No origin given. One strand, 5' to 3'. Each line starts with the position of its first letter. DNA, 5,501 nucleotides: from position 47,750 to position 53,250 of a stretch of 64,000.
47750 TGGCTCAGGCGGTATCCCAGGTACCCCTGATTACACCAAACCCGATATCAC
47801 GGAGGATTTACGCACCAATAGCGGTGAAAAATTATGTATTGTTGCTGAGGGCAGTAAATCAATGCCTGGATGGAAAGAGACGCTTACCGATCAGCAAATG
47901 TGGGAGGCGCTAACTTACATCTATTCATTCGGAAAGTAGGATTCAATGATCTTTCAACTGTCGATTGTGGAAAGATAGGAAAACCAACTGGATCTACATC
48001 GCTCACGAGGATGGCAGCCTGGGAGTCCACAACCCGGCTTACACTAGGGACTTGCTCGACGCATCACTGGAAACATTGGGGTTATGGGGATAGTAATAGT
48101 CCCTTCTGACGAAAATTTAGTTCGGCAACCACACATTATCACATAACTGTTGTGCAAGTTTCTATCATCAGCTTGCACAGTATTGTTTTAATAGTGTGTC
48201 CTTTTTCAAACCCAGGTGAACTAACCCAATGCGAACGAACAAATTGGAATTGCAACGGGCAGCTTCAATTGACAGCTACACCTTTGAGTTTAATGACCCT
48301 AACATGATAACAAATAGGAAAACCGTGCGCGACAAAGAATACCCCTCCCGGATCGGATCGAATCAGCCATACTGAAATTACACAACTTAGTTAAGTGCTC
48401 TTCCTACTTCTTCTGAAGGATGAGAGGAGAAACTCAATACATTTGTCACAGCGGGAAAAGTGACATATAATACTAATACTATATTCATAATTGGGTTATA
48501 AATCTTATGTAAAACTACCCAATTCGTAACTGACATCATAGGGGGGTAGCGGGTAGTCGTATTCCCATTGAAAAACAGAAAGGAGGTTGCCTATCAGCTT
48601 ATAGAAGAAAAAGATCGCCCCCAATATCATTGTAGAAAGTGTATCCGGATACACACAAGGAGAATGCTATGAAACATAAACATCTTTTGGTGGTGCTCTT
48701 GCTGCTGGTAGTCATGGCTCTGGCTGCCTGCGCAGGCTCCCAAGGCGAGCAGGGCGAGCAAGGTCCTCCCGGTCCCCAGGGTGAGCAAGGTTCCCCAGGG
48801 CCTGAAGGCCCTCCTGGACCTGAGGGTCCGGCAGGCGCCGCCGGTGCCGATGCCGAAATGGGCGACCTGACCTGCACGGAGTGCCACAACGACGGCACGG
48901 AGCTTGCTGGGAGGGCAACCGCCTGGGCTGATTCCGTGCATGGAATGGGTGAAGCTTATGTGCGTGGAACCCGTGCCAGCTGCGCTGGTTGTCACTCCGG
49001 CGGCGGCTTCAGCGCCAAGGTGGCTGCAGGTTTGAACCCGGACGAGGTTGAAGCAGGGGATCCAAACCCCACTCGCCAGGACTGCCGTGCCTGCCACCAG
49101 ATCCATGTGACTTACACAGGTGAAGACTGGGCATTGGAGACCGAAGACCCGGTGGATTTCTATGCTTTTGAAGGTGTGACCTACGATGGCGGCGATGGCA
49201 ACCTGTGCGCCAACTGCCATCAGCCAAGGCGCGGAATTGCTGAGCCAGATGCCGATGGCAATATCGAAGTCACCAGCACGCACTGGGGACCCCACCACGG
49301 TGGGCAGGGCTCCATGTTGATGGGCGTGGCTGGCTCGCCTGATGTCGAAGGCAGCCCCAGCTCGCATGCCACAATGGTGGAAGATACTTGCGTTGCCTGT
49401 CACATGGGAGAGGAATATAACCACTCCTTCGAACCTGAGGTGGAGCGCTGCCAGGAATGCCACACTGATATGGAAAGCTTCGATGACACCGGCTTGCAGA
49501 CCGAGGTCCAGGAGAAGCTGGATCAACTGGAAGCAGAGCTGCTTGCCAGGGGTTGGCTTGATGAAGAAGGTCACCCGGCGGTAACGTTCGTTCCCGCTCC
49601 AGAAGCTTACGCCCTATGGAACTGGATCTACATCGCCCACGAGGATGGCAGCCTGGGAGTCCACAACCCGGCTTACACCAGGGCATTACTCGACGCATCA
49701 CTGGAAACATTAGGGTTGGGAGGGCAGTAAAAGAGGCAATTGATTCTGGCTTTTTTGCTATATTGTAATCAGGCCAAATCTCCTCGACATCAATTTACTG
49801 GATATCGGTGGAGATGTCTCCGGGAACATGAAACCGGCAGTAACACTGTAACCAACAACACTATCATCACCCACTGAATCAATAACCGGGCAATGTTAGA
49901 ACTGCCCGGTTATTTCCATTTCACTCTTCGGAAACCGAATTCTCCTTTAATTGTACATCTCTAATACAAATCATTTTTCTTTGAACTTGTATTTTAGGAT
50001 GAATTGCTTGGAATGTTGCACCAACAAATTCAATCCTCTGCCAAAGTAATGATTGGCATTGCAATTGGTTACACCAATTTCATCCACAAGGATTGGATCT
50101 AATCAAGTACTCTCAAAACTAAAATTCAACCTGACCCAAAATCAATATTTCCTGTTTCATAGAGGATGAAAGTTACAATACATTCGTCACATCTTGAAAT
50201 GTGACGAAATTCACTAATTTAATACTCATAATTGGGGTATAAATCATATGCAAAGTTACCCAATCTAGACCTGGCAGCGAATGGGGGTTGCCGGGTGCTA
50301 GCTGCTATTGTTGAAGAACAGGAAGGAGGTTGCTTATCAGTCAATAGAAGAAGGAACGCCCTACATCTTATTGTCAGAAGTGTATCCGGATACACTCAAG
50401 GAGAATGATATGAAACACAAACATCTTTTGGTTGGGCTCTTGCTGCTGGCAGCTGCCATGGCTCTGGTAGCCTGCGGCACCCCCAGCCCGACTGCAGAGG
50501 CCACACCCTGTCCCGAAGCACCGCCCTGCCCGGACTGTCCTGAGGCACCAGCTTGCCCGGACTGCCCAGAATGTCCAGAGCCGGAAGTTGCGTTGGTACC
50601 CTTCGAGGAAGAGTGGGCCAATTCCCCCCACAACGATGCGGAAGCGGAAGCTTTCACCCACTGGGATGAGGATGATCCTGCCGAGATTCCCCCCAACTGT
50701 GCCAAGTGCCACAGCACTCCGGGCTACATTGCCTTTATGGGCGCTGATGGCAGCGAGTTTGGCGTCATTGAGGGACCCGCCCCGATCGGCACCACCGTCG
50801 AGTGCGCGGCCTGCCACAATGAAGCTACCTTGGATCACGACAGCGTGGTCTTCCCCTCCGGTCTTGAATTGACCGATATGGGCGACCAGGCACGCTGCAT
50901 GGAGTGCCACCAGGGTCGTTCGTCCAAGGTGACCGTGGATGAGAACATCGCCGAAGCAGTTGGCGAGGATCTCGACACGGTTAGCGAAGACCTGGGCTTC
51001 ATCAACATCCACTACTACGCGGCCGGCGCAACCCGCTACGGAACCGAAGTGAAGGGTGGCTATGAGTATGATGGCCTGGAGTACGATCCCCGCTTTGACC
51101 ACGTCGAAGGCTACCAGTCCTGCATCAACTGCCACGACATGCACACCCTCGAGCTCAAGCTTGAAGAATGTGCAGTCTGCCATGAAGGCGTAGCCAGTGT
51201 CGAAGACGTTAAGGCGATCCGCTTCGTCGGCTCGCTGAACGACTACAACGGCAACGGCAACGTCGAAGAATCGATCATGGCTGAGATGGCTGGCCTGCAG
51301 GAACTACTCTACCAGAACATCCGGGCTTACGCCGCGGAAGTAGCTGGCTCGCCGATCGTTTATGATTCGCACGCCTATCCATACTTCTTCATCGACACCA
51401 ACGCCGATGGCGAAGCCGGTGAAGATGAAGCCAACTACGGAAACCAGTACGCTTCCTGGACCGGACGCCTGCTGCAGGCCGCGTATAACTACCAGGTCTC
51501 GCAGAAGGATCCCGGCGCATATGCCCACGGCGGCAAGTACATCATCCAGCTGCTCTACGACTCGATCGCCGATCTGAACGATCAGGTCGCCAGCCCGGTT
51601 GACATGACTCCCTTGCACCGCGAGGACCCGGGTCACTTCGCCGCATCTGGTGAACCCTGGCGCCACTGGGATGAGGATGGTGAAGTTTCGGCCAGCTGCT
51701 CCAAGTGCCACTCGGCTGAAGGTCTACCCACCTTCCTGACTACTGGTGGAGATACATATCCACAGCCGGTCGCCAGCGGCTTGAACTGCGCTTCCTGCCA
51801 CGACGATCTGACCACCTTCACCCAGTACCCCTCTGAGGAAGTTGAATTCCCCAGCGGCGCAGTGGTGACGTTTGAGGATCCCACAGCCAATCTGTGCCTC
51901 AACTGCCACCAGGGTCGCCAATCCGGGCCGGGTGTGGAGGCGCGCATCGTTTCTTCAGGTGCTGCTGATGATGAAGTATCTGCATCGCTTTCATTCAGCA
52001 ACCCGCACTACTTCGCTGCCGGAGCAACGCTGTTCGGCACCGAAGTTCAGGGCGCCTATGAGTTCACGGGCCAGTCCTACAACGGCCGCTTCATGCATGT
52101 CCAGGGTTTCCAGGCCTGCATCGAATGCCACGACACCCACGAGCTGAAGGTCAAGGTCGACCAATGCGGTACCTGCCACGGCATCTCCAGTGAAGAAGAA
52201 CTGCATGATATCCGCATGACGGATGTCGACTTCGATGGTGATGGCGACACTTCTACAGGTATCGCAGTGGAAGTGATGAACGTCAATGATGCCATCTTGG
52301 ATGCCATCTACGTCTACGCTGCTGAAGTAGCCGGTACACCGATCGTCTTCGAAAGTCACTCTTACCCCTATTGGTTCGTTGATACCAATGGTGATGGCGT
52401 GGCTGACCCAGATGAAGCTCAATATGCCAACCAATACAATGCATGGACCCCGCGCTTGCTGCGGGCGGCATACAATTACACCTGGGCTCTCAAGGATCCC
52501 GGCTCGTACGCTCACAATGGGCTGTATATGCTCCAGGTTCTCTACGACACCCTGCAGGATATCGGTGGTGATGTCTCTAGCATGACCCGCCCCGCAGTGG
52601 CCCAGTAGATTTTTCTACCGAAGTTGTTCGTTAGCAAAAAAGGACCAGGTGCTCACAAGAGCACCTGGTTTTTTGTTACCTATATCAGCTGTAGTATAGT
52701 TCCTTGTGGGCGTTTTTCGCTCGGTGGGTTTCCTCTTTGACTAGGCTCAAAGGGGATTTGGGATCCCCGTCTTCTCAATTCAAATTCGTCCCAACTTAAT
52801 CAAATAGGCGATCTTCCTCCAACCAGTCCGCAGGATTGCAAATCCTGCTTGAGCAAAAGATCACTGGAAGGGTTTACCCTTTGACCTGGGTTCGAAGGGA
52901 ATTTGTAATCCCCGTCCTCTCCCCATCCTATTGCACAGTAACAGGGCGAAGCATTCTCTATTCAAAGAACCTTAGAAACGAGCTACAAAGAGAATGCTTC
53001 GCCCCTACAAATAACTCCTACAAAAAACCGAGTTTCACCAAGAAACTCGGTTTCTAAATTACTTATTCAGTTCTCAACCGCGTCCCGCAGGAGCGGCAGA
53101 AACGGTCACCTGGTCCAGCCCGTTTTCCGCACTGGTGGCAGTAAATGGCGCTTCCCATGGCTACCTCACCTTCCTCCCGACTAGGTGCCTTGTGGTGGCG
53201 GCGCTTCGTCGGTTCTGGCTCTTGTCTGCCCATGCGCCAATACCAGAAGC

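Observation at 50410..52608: Decahaem lipoprotein cytochrome (duplicated pentahaem unit) with a Cys-Pro hinge where paralogues carry collagen repeats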

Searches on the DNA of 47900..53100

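Call 31: search_rna_families(source=window, start=47900, end=53100, threshold=evalue, max_evalue=1)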
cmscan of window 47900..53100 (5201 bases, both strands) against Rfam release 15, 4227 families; matches with E-value up to 1: 2.
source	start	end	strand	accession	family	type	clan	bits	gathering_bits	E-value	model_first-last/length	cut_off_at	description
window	49876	49919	-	RF00445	MIR399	Gene; miRNA;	-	22.3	57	0.14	1-117/117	no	mir-399 microRNA precursor family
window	53024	53058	-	RF02405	P34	Gene; sRNA;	-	19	44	0.12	365-399/399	no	Pseudomonas sRNA P34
